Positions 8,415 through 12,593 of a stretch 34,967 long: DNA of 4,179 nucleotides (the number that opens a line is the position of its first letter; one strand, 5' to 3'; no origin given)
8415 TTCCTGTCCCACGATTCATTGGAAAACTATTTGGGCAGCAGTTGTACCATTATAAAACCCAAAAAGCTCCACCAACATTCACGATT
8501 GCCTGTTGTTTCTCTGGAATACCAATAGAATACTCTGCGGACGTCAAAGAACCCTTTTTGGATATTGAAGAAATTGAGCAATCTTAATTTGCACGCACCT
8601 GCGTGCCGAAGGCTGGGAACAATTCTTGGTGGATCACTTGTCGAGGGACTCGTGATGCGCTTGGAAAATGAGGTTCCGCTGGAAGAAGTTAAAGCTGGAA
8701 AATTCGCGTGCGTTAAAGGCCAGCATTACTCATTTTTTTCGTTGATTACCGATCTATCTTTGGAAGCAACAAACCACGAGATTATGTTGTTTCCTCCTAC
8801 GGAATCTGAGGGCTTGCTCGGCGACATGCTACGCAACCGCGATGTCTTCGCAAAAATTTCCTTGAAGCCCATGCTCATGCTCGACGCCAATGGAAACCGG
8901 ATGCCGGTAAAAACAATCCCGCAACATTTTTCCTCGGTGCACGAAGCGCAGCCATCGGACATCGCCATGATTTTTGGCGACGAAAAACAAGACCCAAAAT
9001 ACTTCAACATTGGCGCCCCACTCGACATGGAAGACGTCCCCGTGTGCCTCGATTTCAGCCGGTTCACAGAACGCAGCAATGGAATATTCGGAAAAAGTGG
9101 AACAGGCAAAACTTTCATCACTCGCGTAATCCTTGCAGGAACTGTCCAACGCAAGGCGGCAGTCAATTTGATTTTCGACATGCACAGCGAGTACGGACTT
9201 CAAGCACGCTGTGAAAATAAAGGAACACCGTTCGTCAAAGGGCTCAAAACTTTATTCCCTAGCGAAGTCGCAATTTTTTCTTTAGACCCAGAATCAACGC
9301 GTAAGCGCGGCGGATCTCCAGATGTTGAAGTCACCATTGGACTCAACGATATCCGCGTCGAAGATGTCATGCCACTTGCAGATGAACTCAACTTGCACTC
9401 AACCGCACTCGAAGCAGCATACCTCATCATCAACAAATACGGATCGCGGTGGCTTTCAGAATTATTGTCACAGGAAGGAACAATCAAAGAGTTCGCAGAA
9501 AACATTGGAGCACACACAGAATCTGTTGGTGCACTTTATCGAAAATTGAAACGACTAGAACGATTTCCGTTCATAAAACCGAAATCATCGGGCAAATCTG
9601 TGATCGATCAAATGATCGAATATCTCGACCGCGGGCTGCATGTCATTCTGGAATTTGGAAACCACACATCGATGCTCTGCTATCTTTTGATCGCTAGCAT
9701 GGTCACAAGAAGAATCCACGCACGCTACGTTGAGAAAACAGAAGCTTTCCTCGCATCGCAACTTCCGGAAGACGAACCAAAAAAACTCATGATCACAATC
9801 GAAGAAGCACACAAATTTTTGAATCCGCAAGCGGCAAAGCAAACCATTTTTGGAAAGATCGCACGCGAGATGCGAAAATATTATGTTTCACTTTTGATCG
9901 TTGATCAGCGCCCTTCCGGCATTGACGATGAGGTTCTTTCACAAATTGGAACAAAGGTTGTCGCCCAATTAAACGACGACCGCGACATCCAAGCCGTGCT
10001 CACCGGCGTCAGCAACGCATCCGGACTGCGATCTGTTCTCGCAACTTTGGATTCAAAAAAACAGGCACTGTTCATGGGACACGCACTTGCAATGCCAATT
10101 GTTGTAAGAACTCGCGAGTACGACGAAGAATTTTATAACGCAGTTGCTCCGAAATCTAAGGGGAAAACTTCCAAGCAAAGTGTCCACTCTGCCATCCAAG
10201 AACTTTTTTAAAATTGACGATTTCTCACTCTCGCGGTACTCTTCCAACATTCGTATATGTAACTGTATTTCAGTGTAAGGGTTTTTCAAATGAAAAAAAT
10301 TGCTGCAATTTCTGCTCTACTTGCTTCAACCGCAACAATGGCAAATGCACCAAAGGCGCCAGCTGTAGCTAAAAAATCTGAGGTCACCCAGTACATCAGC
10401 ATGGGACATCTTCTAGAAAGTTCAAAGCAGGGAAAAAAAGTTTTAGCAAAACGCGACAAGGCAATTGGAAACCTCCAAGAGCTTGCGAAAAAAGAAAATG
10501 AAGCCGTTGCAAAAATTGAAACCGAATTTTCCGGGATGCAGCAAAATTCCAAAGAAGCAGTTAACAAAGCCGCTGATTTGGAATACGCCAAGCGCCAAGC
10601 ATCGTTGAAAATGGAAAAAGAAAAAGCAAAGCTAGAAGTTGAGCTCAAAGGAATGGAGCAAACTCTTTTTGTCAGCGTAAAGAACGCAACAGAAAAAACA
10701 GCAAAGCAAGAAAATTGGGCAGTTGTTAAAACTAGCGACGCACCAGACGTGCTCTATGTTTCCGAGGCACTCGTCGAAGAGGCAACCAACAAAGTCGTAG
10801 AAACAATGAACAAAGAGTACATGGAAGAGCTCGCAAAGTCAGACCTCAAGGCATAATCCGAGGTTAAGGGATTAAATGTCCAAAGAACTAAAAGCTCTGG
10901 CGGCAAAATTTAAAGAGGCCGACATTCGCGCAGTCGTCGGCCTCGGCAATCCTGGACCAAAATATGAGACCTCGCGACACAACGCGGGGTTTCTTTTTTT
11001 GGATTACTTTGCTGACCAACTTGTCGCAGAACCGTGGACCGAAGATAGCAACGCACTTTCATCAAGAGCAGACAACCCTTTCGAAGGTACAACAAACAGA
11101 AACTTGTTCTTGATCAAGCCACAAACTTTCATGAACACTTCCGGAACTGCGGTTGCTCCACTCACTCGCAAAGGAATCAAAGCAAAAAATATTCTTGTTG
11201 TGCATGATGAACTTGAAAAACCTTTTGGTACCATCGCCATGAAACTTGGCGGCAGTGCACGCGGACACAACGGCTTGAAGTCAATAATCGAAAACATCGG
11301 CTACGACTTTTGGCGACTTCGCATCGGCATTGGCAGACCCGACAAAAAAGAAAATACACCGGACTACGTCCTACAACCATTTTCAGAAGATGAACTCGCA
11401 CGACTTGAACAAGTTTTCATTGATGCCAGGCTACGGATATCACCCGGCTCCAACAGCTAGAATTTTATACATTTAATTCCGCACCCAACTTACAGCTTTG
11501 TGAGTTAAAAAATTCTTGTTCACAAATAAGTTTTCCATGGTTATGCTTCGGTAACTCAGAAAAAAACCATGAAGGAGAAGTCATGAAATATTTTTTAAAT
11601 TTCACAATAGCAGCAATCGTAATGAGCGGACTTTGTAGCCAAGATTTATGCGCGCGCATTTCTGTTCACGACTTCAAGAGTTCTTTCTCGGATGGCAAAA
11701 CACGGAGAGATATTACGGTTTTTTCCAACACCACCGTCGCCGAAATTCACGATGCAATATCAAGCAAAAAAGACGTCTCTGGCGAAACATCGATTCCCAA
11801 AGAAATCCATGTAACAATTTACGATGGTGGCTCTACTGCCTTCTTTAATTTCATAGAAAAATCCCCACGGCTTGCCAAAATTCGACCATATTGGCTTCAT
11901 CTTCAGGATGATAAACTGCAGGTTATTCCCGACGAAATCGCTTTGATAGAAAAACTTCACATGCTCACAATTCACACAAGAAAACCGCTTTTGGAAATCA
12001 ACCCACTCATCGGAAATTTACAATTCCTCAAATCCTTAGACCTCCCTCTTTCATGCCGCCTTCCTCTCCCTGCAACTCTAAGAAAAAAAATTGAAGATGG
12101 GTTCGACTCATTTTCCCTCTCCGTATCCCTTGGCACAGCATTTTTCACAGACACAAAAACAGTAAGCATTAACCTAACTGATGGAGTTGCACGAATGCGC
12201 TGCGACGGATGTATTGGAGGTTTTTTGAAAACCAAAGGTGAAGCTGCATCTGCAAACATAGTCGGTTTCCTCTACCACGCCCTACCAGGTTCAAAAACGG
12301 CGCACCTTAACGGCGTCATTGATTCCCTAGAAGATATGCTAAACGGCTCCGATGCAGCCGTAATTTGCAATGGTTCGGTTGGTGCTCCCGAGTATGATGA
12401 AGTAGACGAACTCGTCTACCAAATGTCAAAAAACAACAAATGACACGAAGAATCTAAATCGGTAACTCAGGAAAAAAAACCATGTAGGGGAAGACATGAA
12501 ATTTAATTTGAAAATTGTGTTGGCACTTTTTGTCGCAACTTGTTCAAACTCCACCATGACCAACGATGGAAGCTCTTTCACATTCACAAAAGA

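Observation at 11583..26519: Fourteen-copy tandem array of an unrecognised secreted protein family (family D) with a fixed scaffold and variable ends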

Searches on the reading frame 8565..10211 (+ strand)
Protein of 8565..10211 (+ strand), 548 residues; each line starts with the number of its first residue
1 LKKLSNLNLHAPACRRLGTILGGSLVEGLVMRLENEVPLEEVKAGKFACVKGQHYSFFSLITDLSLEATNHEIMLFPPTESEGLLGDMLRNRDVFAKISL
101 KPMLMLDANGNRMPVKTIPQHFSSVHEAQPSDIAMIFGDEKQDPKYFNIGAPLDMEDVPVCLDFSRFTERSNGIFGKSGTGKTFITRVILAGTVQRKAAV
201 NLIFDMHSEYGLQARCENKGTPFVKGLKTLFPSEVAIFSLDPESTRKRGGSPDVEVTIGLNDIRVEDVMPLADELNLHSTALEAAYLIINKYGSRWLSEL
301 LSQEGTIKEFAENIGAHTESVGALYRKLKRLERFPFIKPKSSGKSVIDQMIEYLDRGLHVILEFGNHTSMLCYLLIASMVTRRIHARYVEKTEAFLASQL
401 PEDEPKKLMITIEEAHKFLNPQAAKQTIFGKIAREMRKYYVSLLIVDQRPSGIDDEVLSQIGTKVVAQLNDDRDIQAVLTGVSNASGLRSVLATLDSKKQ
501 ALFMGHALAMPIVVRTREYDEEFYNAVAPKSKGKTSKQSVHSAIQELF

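Call 11: search_protein_families(library=pfam, proteins=[window:8565-10211:+], max_evalue=0.001)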
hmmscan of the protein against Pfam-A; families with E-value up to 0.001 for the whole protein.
window:8565-10211:+ (548 aa): 4 families
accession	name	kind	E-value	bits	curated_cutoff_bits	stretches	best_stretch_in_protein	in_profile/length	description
PF01935.23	DUF87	-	1.2e-31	110.9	23.2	1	148-384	2-220/220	Helicase HerA, central domain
PF13401.12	AAA_22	-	0.0008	20.2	27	0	174-196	10-32/130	AAA domain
PF09378.16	HAS-barrel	-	0.00093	19.7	25.2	0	18-66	2-47/90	HAS barrel domain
PF19044.6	P-loop_TraG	-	0.00099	18.3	25.8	0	154-210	16-70/413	TraG P-loop domain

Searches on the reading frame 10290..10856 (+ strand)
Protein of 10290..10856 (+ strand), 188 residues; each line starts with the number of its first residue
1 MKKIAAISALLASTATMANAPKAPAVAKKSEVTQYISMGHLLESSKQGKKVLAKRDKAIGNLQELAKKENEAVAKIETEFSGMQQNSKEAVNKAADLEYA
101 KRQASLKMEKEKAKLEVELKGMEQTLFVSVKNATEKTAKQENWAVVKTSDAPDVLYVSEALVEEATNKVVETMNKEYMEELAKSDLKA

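Call 11: search_protein_families(library=pfam, proteins=[window:10290-10856:+], max_evalue=0.001)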
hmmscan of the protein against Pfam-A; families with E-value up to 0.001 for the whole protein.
window:10290-10856:+ (188 aa): 1 family
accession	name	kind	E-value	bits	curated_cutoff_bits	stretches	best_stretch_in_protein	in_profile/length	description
PF03938.19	OmpH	-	1.6e-05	25.6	32.4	1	35-172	4-140/141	Outer membrane protein (OmpH-like)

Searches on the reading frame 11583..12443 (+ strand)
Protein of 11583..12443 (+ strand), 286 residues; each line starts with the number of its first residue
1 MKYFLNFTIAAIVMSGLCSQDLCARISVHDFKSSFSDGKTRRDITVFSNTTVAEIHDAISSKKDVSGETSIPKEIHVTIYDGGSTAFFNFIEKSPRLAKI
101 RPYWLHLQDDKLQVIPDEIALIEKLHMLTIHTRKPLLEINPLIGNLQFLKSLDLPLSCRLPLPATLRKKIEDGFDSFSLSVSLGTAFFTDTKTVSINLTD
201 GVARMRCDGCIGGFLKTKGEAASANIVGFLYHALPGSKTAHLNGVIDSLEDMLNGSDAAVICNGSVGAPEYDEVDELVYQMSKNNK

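Call 4: search_protein_families(library=pfam, proteins=[window:11583-12443:+], max_evalue=1)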
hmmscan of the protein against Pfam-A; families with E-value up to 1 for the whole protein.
window:11583-12443:+ (286 aa): 0 families

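Call 5: search_protein_families(library=ncbifam, proteins=[window:11583-12443:+], max_evalue=1)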
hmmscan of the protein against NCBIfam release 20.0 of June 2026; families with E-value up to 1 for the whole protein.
window:11583-12443:+ (286 aa): 2 families
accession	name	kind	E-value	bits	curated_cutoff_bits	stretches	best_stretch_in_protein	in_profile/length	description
NF041400.1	XopAE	equivalog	0.04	12.8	600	1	109-166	147-204/478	type III secretion system effector XopAE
NF041351.1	XopL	equivalog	0.071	11.8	500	1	105-155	158-207/497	type III secretion system leucine-rich repeat domain-containing effector XopL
